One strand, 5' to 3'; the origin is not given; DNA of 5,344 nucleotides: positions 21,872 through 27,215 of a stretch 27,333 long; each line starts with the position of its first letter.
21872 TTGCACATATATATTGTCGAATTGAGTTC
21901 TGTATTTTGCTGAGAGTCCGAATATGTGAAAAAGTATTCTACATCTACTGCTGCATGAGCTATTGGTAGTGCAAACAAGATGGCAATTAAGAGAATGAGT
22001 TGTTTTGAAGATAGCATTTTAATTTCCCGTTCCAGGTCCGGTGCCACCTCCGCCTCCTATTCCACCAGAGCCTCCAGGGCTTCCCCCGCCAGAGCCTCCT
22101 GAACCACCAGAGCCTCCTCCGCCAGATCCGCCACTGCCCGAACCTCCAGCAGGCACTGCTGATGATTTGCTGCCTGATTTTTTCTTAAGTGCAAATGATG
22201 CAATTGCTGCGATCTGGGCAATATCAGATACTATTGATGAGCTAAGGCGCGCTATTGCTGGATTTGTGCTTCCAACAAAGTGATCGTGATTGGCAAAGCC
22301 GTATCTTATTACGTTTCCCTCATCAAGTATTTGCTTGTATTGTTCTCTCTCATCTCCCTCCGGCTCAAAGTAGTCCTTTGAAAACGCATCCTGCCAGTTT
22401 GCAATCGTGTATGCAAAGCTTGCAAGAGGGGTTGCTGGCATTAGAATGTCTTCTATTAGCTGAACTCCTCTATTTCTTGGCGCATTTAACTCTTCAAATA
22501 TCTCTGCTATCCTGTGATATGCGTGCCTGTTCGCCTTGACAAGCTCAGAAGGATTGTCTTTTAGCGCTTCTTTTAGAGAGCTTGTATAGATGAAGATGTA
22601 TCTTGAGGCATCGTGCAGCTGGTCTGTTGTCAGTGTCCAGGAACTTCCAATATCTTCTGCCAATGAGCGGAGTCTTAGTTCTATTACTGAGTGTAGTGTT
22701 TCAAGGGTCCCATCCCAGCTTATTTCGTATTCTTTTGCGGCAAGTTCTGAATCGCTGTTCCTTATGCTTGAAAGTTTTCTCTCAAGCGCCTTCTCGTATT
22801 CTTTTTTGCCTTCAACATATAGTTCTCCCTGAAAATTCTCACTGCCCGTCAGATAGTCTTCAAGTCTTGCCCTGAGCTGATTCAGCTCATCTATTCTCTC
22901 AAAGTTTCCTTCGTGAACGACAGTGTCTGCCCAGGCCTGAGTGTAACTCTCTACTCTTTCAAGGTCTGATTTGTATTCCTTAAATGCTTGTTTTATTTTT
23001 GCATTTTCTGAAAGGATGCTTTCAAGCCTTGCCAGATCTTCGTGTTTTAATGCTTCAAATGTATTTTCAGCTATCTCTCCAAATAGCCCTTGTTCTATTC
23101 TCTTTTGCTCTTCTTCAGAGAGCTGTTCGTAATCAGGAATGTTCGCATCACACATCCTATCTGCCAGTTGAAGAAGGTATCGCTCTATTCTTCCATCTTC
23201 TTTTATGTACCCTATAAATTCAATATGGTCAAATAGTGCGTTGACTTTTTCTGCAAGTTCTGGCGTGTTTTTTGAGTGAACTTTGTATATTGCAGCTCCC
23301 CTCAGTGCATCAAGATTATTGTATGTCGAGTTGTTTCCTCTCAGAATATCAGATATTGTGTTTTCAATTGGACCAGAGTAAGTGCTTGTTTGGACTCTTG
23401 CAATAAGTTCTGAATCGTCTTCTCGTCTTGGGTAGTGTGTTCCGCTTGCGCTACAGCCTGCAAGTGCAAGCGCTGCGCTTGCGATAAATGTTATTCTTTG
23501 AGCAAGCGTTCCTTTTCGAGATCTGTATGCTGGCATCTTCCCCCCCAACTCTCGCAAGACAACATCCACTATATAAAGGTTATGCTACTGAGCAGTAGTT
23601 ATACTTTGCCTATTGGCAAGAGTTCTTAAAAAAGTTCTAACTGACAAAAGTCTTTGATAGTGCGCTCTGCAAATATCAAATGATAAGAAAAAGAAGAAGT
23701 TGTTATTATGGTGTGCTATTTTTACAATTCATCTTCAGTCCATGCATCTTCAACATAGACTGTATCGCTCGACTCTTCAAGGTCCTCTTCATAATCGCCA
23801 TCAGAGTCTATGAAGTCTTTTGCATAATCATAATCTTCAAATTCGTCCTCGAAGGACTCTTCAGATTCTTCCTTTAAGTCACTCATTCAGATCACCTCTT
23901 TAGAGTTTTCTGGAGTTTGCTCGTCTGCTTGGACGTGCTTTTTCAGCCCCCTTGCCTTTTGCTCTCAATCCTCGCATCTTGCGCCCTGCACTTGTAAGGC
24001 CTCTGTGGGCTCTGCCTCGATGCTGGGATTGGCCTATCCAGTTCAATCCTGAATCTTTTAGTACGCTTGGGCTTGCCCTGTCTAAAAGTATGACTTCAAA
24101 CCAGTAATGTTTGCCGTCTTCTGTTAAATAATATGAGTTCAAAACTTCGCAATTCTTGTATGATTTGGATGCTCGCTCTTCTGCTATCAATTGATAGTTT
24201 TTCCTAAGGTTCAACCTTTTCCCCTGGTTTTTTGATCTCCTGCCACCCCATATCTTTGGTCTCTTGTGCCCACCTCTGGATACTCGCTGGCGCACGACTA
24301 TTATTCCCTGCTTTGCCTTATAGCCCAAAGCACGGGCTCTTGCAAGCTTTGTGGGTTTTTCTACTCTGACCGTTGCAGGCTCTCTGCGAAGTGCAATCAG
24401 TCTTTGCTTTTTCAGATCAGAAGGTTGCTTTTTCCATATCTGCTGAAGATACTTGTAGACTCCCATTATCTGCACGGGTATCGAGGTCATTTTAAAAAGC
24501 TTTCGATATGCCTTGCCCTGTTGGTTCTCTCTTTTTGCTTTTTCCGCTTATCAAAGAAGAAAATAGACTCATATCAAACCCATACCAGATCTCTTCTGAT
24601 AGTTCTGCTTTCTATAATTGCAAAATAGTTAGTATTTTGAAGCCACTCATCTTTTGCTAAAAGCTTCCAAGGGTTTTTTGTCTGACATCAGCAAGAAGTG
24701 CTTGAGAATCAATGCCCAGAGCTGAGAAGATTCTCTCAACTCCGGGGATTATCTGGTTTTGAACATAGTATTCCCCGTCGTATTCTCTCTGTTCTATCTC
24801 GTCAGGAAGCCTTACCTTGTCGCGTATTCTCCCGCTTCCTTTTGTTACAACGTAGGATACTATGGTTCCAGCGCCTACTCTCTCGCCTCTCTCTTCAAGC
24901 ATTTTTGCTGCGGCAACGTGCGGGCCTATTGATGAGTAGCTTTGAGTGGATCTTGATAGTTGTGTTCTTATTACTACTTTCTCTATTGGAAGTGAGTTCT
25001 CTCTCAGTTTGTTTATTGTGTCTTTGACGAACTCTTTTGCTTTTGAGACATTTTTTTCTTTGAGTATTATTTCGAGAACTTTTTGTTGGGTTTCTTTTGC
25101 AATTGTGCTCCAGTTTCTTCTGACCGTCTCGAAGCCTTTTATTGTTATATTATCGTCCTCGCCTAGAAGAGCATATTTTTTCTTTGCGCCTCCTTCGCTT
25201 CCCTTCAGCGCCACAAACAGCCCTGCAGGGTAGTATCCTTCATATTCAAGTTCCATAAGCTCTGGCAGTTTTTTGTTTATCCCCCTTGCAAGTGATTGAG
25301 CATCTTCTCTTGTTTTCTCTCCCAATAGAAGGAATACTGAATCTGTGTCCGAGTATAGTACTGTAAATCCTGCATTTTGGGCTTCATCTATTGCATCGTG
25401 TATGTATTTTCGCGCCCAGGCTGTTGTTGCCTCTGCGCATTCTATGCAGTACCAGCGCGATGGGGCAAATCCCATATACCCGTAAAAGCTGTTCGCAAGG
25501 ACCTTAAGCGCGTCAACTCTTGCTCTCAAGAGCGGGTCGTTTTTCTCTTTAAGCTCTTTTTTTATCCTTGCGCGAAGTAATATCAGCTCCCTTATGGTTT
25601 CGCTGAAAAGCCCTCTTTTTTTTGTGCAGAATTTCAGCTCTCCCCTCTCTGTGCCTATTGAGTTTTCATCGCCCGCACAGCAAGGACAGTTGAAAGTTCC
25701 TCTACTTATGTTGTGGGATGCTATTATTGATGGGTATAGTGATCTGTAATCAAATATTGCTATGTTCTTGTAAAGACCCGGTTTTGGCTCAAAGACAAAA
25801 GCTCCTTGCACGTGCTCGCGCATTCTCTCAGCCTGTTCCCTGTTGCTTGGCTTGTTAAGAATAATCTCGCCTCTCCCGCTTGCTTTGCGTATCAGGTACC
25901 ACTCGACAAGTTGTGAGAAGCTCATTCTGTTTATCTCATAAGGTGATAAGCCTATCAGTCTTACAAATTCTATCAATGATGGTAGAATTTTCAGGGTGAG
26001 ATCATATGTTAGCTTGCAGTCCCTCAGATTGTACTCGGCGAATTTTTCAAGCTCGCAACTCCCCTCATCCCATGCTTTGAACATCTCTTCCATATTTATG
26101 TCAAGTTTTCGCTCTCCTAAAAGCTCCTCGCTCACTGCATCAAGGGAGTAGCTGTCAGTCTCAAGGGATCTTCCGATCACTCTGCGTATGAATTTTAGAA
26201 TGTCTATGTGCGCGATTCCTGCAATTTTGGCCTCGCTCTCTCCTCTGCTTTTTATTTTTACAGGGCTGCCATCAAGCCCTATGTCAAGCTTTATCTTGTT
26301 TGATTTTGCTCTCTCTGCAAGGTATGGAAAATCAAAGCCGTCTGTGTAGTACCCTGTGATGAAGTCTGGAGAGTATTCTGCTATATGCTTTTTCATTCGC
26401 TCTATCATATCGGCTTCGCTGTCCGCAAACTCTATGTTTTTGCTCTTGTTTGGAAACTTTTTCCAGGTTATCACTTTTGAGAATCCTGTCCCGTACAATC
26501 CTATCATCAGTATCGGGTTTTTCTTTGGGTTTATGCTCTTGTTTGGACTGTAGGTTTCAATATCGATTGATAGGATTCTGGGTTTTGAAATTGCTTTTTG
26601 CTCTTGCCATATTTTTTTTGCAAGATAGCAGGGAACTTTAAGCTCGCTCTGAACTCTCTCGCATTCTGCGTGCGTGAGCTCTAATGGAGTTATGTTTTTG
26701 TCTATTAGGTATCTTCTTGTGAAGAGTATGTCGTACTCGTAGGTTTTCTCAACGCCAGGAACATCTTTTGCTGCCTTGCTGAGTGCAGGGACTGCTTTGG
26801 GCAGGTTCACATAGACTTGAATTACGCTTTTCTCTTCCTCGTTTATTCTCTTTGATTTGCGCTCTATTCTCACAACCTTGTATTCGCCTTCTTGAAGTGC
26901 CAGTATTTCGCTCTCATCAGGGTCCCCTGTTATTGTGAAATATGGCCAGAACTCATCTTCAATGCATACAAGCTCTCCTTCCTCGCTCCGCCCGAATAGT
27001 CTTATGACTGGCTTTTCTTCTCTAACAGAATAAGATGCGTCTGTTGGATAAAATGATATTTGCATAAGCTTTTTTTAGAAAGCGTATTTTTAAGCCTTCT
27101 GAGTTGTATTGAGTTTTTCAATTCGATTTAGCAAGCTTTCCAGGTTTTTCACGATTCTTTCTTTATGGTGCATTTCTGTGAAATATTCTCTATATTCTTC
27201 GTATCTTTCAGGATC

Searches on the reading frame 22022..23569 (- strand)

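Call 4: search_protein_families(library=pfam, proteins=[window:22022-23569:-], max_evalue=10)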
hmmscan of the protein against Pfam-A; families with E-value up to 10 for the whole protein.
window:22022-23569:- (516 aa): 3 families
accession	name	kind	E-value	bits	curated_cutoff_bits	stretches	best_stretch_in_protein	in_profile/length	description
PF08139.17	LPAM_1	-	0.002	18.9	20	1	24-40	2-18/18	Prokaryotic membrane lipoprotein lipid attachment site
PF14906.12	DUF4495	-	0.053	13.1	25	1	161-207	12-58/319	Domain of unknown function (DUF4495)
PF01544.23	CorA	-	1.6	8.4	27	1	122-237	102-216/292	CorA-like Mg2+ transporter protein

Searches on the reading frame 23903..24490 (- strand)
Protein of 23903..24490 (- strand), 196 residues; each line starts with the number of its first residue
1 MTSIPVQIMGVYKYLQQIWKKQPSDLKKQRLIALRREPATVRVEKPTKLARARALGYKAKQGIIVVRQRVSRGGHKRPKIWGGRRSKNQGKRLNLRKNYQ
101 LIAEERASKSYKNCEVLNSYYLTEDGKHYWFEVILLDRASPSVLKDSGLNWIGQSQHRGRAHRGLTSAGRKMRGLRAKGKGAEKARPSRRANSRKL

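Call 4: search_protein_families(library=pfam, proteins=[window:23903-24490:-], max_evalue=10)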
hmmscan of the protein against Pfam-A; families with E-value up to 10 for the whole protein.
window:23903-24490:- (196 aa): 1 family
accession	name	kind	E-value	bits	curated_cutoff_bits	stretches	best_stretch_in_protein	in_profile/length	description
PF00827.22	Ribosomal_L15e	-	1.1e-64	218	27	1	10-192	1-191/191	Ribosomal L15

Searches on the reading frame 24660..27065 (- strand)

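Call 4: search_protein_families(library=pfam, proteins=[window:24660-27065:-], max_evalue=10)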
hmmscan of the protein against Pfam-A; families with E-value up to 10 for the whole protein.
window:24660-27065:- (802 aa): 7 families
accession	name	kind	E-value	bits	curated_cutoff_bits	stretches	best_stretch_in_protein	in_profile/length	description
PF00136.26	DNA_pol_B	-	1.6e-65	222.1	23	1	384-782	12-452/453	DNA polymerase family B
PF03104.25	DNA_pol_B_exo1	-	7.9e-36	124.1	23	1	107-311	2-242/242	DNA polymerase family B, exonuclease domain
PF13482.12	RNase_H_2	-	1.3e-08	35.4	22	1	167-356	3-160/165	RNase_H superfamily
PF10108.15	DNA_pol_B_exo2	-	0.00023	21.3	24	1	214-359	34-172/213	Predicted 3'-5' exonuclease related to the exonuclease domain of PolB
PF03175.18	DNA_pol_B_2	-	0.001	18.5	25.8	1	343-461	141-256/468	DNA polymerase type B, organellar and viral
PF24065.1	REV3_N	-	0.12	13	29.9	1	15-35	27-47/50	DNA polymerase zeta catalytic subunit, N-terminal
PF13005.12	zf-IS66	-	0.14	13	27.3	0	459-473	3-17/46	zinc-finger binding domain of transposase IS66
